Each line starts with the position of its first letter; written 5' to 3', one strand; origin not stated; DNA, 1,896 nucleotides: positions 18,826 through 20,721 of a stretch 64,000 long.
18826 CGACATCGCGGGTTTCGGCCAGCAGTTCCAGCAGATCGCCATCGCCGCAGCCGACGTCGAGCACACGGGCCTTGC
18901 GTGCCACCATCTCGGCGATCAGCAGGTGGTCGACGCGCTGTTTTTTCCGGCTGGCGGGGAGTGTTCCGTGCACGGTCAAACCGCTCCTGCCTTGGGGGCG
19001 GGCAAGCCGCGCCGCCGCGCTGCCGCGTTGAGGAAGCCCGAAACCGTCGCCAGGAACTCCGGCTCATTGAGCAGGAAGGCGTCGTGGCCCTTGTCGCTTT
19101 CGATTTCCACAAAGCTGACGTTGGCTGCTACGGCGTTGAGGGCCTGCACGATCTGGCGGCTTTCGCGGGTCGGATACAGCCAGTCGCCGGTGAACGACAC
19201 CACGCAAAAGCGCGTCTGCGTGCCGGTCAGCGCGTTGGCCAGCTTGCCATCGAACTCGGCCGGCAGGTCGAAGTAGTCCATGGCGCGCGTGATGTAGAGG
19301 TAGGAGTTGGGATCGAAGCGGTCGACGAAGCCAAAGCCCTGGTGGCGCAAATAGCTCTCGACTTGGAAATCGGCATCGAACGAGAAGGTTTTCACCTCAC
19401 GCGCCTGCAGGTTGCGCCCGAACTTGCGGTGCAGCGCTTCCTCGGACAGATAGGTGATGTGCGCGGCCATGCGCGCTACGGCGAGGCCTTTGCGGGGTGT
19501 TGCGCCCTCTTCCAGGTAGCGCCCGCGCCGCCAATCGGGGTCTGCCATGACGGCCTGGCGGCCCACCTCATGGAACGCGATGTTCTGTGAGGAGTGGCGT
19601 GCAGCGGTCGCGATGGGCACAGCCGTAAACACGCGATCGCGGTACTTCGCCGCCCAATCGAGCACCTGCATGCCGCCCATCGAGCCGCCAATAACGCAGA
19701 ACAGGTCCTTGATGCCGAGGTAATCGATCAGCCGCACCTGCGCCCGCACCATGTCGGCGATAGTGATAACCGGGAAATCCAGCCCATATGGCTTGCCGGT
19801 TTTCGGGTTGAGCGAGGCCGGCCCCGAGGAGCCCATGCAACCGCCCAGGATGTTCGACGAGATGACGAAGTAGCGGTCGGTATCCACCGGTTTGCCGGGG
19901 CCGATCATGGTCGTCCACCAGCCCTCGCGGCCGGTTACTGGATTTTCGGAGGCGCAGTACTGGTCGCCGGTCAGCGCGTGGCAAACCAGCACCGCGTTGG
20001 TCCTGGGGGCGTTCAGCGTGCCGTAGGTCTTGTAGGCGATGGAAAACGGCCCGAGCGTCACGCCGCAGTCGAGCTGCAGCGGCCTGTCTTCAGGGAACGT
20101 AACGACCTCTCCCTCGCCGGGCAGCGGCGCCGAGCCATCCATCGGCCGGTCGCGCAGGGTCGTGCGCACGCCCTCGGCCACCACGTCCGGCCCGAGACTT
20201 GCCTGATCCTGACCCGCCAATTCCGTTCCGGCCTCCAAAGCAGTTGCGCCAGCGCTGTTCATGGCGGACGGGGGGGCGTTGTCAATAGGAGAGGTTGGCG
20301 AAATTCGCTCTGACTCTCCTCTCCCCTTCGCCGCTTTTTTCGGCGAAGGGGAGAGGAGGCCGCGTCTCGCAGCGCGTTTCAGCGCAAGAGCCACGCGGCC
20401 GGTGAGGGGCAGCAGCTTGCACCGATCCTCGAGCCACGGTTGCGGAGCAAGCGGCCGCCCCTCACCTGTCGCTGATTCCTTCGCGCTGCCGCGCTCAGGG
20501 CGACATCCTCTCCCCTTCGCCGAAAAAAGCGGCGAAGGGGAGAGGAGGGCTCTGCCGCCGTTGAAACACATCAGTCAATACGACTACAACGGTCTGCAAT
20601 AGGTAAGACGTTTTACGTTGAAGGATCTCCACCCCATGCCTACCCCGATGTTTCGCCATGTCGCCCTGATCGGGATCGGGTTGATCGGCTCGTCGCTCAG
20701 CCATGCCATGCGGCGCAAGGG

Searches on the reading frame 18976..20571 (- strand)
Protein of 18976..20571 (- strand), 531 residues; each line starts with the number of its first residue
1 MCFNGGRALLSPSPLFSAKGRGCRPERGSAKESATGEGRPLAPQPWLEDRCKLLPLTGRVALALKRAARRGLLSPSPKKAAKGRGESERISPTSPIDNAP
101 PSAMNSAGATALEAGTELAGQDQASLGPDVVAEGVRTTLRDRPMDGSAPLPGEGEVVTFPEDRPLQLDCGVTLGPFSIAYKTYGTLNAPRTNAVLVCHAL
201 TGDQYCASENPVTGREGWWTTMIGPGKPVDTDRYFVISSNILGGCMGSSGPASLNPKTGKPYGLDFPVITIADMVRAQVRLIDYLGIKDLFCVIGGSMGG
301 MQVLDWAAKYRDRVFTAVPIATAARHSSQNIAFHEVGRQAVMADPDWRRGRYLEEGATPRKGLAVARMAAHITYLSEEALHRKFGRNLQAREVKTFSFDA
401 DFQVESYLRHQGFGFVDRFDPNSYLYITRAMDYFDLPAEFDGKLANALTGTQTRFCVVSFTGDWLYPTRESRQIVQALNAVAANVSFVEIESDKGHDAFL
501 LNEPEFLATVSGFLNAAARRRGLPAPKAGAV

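Call 23: search_protein_families(library=pfam, proteins=[window:18976-20571:-], max_evalue=0.00001)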
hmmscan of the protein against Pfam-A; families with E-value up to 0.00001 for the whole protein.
window:18976-20571:- (531 aa): 1 family
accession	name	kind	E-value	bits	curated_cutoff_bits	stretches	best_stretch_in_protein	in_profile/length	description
PF00561.26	Abhydrolase_1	-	3.3e-18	66.7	25.8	1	192-502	1-244/245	alpha/beta hydrolase fold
